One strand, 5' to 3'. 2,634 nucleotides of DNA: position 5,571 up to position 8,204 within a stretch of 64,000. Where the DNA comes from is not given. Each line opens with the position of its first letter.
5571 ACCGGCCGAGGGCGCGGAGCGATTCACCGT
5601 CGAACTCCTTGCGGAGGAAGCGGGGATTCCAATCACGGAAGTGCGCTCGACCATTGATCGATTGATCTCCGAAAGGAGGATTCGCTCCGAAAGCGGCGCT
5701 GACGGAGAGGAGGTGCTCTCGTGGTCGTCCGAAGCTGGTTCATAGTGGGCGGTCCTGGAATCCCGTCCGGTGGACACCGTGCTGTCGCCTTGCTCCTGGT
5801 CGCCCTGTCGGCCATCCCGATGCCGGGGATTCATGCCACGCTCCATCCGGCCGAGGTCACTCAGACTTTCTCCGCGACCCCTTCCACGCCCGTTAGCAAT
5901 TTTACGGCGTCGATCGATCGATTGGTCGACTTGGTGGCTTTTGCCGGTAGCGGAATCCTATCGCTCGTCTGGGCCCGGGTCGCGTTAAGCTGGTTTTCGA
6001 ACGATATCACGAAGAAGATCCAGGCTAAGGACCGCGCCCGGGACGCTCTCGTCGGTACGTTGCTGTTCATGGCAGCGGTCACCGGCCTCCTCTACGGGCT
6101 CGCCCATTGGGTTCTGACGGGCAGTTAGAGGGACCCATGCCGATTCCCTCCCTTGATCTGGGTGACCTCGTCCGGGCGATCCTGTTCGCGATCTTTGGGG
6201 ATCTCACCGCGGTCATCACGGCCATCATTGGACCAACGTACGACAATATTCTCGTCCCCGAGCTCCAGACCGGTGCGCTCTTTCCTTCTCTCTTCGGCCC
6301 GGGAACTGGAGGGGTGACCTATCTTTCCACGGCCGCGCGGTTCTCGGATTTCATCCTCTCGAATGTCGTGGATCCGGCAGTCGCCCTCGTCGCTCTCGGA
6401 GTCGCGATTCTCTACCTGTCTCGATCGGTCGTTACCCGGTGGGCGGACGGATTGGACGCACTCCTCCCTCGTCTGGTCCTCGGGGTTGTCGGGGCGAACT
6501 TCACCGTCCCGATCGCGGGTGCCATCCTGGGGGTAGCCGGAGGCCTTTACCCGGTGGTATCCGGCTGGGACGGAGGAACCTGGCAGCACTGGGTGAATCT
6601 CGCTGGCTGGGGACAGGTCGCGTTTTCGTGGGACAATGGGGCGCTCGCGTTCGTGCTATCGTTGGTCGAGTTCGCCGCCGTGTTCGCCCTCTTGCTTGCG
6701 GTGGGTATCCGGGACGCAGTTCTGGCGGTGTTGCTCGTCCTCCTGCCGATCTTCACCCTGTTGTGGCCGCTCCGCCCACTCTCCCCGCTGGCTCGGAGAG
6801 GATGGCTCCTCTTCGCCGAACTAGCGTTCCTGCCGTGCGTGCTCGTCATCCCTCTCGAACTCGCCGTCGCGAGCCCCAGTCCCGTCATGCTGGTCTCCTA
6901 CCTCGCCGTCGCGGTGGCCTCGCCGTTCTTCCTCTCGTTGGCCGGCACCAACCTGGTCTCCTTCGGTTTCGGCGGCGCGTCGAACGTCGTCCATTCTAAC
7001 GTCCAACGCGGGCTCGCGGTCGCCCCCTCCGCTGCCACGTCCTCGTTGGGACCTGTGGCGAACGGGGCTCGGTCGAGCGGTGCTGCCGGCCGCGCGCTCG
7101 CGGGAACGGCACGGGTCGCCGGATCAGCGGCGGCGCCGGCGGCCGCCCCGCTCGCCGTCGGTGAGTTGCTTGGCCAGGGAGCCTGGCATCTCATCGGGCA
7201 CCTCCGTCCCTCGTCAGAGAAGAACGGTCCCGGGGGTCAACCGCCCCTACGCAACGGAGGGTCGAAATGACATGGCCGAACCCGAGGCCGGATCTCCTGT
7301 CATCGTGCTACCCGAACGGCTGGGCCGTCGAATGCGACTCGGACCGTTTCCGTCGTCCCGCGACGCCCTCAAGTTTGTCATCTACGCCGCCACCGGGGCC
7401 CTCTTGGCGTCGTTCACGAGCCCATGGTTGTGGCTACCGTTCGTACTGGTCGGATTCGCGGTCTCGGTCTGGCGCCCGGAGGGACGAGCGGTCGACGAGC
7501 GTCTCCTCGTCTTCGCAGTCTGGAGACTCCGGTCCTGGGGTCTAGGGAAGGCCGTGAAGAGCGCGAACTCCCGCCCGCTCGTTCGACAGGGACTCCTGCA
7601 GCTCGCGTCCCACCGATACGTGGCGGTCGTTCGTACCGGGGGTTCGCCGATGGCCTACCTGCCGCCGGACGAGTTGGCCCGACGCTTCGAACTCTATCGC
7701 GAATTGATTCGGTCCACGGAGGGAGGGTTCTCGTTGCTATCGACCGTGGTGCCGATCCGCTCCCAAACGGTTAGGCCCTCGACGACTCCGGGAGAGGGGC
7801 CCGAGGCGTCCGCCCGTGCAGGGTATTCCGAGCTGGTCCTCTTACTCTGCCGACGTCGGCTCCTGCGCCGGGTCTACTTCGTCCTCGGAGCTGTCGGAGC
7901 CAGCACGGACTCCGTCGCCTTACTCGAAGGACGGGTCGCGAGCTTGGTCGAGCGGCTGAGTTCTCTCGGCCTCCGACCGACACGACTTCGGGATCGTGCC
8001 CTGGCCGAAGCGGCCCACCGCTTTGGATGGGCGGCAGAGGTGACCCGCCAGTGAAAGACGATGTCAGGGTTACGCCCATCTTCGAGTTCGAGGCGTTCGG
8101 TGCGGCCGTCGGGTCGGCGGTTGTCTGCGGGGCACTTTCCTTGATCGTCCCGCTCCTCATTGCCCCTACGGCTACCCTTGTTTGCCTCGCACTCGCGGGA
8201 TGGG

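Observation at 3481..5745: PKD-repeat surface glycoprotein with cytoplasmic winged-helix-like tail immediately upstream of the transfer operon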

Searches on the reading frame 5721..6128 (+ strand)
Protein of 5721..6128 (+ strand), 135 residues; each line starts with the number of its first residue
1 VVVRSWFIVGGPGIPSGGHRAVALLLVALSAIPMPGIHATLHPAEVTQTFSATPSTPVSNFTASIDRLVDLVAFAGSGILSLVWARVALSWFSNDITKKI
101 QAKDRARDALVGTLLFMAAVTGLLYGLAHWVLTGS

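Call 7: search_protein_families(library=pfam, proteins=[window:5721-6128:+], max_evalue=0.1)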
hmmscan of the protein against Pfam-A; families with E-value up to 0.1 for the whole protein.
window:5721-6128:+ (135 aa): 0 families

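Call 19: search_solved_structures(query=window:5721-6125:+, max_evalue=10, show_alignments=2)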
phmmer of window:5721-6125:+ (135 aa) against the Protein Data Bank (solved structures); distinct sequences matched with E-value up to 10: 3.
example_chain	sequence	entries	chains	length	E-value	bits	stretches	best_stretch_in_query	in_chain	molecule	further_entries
3tml_A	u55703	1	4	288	0.41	14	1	7-71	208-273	2-dehydro-3-deoxyphosphooctonate aldolase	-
29vf_O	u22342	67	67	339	0.76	13.1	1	28-78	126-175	TATA-box-binding protein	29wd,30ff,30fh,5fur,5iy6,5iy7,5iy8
3t4c_A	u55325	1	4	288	1.3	12.4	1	7-71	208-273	2-dehydro-3-deoxyphosphooctonate aldolase 1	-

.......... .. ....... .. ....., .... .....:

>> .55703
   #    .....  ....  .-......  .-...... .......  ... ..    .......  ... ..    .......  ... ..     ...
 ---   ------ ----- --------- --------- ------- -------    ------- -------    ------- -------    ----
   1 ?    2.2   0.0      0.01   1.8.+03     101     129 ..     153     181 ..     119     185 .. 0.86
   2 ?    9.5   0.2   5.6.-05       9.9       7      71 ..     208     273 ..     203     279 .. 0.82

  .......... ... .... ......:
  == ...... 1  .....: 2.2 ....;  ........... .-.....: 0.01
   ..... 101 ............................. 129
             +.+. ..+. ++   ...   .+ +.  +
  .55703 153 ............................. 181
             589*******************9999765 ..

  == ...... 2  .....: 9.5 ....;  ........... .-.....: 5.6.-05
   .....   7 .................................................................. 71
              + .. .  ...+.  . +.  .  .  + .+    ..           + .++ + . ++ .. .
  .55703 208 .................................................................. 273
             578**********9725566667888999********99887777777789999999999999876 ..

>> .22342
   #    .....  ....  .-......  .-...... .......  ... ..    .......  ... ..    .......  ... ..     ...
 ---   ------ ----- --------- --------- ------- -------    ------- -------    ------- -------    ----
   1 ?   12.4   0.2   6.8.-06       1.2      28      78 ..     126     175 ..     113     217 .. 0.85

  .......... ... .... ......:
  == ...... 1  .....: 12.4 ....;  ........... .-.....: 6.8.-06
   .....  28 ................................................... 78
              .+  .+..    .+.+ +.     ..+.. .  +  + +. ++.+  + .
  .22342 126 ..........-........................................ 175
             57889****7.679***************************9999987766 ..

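Call 32: search_solved_structures(query=A3, max_evalue=10, show_alignments=2)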
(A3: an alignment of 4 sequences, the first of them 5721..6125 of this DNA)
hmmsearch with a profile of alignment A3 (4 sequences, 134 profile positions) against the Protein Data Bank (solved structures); distinct sequences matched with E-value up to 10: 0.

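Call 35: search_protein_families(library=ncbifam, proteins=[window:5721-6125:+], max_evalue=1)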
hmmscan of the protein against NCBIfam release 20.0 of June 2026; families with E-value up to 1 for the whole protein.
window:5721-6125:+ (135 aa): 2 families
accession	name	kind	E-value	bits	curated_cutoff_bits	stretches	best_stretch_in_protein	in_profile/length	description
TIGR02500.1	type_III_yscD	equivalog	0.0081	15.1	86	1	23-113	81-162/413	type III secretion system inner membrane ring subunit SctD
TIGR02611.1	TIGR02611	hypoth_equivalog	0.27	11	70.6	1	71-122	51-109/121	TIGR02611 family protein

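Call 64: search_solved_structures(query=A7, max_evalue=10, show_alignments=2)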
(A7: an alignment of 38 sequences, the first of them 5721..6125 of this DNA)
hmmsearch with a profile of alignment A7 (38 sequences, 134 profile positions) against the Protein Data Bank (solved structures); distinct sequences matched with E-value up to 10: 0.

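Call 76: search_protein_families(library=pfam, alignment_id=A7, max_evalue=1)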
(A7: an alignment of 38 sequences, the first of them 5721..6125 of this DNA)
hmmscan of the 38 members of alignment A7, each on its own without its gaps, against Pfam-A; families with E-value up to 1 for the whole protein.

A. member 1, window:5721-6125:+ (135 aa): 0 families

B. families by the number of members that match (of 38 scanned): 9 families
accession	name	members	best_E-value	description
PF18895.5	T4SS_pilin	15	0.0027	Type IV secretion system pilin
PF11239.13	DUF3040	2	0.13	Protein of unknown function (DUF3040)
PF04623.17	Adeno_E1B_55K_N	1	0.027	Adenovirus E1B protein N-terminus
PF19664.4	DUF6167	1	0.049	Family of unknown function (DUF6167)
PF25257.1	DUF7858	1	0.067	Family of unknown function (DUF7858)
PF14019.11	DUF4235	1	0.23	Protein of unknown function (DUF4235)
PF12911.12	OppC_N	1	0.25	N-terminal TM domain of oligopeptide transport permease C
PF19529.4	DUF6057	1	0.48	Family of unknown function (DUF6057)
PF02674.22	Colicin_V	1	0.71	Colicin V production protein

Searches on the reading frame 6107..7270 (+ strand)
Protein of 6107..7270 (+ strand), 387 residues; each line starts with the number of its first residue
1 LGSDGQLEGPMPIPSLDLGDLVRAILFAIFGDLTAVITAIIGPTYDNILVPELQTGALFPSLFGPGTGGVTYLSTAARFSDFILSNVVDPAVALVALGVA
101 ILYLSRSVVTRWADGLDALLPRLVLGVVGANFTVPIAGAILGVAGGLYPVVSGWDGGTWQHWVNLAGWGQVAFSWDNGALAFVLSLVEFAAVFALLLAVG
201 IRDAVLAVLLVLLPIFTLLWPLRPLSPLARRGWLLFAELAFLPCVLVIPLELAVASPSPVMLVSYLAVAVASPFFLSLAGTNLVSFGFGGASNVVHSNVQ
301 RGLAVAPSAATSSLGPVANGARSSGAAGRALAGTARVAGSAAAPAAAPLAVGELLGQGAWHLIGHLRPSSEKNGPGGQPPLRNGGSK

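Call 7: search_protein_families(library=pfam, proteins=[window:6107-7270:+], max_evalue=0.1)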
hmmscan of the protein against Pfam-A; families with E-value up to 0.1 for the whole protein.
window:6107-7270:+ (387 aa): 0 families

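Call 33: search_solved_structures(query=A4, max_evalue=10, show_alignments=1)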
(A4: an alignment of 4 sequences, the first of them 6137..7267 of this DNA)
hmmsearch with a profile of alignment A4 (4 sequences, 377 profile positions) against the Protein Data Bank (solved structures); distinct sequences matched with E-value up to 10: 0.

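Call 35: search_protein_families(library=ncbifam, proteins=[window:6137-7267:+], max_evalue=1)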
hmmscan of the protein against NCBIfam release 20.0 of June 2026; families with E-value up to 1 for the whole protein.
window:6137-7267:+ (377 aa): 0 families

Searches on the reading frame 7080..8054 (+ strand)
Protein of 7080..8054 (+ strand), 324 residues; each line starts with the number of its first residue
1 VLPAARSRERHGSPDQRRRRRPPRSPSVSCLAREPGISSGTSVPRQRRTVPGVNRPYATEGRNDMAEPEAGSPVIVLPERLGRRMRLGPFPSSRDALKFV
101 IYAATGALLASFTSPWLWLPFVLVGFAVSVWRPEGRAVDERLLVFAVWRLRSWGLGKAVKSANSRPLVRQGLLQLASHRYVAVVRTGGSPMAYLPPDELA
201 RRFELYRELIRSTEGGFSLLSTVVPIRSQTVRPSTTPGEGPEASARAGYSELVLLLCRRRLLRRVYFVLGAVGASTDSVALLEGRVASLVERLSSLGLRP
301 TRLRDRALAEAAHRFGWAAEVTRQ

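Call 7: search_protein_families(library=pfam, proteins=[window:7080-8054:+], max_evalue=0.1)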
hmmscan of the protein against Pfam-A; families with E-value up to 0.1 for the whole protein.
window:7080-8054:+ (324 aa): 0 families

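Call 35: search_protein_families(library=ncbifam, proteins=[window:7272-8051:+], max_evalue=1)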
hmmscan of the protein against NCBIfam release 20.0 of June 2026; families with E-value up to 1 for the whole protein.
window:7272-8051:+ (260 aa): 0 families

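Call 63: search_solved_structures(query=A6, max_evalue=10, show_alignments=2)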
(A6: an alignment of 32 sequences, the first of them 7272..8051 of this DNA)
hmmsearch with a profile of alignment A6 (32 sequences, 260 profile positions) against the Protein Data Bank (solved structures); distinct sequences matched with E-value up to 10: 3.
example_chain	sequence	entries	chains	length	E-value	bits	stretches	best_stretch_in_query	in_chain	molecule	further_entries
1b3q_A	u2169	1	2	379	1.2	11.8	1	36-120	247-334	PROTEIN (CHEMOTAXIS PROTEIN CHEA)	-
4jpb_A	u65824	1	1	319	1.6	11.4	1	36-120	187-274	Chemotaxis protein CheA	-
2ch4_A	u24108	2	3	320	1.6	11.4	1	36-120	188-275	CHEMOTAXIS PROTEIN CHEA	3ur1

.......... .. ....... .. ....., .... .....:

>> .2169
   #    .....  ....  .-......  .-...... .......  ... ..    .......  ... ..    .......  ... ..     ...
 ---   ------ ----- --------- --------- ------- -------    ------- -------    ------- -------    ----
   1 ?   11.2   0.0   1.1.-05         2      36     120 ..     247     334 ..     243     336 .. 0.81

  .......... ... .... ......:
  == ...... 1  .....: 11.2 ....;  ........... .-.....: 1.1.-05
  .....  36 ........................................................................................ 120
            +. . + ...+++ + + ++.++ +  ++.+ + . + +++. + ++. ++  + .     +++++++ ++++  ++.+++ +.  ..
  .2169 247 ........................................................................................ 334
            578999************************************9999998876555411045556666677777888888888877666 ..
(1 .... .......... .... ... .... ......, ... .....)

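Call 77: search_protein_families(library=pfam, alignment_id=A6, max_evalue=1)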
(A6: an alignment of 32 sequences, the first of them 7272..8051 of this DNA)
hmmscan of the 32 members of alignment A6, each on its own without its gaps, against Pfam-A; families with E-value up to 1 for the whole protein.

A. member 1, window:7272-8051:+ (260 aa): 2 families
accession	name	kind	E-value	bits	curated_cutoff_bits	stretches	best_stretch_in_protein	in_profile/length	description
PF09527.15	ATPase_gene1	-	0.086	13.4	26.6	1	49-67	31-49/54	Putative F0F1-ATPase subunit Ca2+/Mg2+ transporter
PF24370.1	DUF7526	-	0.13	12.7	27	1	107-127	24-44/88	Family of unknown function (DUF7526)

B. families by the number of members that match (of 32 scanned): 15 families
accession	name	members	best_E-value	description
PF12666.12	PrgI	7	0.0081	PrgI family protein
PF24370.1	DUF7526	2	0.091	Family of unknown function (DUF7526)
PF17853.6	GGDEF_2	1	0.021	GGDEF-like domain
PF23930.1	DUF7268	1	0.026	Family of unknown function (DUF7268)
PF11203.13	EccE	1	0.026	Putative type VII ESX secretion system translocon, EccE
PF22247.2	Diox-like_N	1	0.037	Catechol 2,3-dioxygenase-like N-terminal domain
PF09527.15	ATPase_gene1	1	0.086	Putative F0F1-ATPase subunit Ca2+/Mg2+ transporter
PF25557.1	GAUT_1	1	0.14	Galacturonosyltransferase domain 1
PF11488.14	Lge1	1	0.14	Transcriptional regulatory protein LGE1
PF01548.23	DEDD_Tnp_IS110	1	0.21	Transposase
PF05036.18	SPOR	1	0.22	SPOR domain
PF19685.4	DUF6187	1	0.3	Family of unknown function (DUF6187)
PF03178.21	CPSF_A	1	0.31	CPSF A subunit region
PF24368.1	DUF7524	1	0.32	Family of unknown function (DUF7524)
PF12840.13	HTH_20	1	0.41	Helix-turn-helix domain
